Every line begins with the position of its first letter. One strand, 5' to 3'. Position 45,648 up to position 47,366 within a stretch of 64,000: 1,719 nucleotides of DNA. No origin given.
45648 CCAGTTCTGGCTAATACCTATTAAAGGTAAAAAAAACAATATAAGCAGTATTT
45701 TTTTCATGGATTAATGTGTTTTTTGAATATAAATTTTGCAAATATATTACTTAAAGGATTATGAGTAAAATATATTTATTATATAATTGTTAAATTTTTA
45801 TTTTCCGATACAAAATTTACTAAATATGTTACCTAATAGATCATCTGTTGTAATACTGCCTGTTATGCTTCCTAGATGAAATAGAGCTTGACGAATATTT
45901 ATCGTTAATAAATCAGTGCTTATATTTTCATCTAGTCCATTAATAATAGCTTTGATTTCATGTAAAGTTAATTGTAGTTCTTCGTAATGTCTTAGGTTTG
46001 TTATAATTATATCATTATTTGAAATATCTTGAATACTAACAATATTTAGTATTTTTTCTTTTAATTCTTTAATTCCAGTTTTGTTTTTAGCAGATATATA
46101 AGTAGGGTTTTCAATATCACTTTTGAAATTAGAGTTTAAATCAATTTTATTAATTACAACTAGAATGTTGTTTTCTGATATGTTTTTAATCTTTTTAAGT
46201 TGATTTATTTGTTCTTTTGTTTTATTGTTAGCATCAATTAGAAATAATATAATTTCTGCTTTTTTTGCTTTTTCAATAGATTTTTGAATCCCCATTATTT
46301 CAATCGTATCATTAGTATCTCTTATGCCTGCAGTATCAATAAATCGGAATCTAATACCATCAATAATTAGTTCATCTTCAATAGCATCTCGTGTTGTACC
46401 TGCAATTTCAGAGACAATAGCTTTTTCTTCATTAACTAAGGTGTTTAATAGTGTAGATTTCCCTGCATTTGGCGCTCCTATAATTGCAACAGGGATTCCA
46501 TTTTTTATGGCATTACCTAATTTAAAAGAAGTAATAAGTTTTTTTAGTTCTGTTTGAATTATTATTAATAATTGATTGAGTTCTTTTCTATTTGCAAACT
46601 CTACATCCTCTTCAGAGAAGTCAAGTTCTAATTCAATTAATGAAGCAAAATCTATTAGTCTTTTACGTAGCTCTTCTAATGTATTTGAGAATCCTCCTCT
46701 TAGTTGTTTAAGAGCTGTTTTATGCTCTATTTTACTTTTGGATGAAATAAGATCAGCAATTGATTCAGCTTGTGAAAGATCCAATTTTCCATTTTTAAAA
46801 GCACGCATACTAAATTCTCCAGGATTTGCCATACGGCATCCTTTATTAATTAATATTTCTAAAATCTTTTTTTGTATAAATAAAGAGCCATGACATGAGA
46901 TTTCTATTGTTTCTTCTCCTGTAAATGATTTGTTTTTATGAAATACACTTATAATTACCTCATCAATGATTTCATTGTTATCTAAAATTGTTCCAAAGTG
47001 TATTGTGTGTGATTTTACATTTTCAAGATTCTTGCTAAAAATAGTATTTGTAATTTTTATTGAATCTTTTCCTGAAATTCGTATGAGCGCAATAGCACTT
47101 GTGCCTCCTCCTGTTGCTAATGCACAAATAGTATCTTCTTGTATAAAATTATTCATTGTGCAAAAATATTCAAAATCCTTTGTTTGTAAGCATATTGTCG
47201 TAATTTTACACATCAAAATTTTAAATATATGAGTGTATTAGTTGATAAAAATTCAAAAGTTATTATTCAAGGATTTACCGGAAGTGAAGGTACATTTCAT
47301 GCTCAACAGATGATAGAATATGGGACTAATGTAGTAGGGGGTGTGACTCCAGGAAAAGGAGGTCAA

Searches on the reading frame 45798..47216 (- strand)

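Call 18: search_protein_families(library=pfam, proteins=[window:45798-47216:-], max_evalue=0.001)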
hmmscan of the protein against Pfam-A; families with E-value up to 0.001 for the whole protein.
window:45798-47216:- (472 aa): 12 families
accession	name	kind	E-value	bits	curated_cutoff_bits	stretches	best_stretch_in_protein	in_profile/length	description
PF12631.12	MnmE_helical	-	1e-50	173.2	40.1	1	147-469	1-211/211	MnmE helical domain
PF10396.14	TrmE_N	-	2.1e-40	138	29.8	1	29-144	1-117/117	GTP-binding protein TrmE N-terminus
PF01926.29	MMR_HSR1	-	8e-27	94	21.9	1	243-357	2-113/113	50S ribosome-binding GTPase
PF02421.24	FeoB_N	-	1.7e-09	37.8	27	1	243-370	3-127/156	Ferrous iron transport protein B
PF00009.33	GTP_EFTU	-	2e-07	31.2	26.5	0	285-367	66-135/188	Elongation factor Tu GTP binding domain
PF00350.29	Dynamin_N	-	1.2e-06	29.1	27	0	243-276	1-33/168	Dynamin family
PF00025.27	Arf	-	2.9e-06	27.3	22.3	1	240-367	14-134/174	ADP-ribosylation factor family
PF08477.19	Roc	-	8.4e-05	23.2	27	1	243-359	2-119/119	Ras of Complex, Roc, domain of DAPkinase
PF02492.25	cobW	-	0.00011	22.3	20.7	0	292-364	88-159/180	CobW/HypB/UreG, nucleotide-binding domain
PF00071.28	Ras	-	0.00018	21.6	21.6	1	243-364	2-120/162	Ras family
PF06858.20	NOG1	-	0.00062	19.9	27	0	321-359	15-58/58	Nucleolar GTP-binding protein 1 (NOG1)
PF03193.22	RsgA_GTPase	-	0.00074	19.8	30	0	221-273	88-139/174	RsgA GTPase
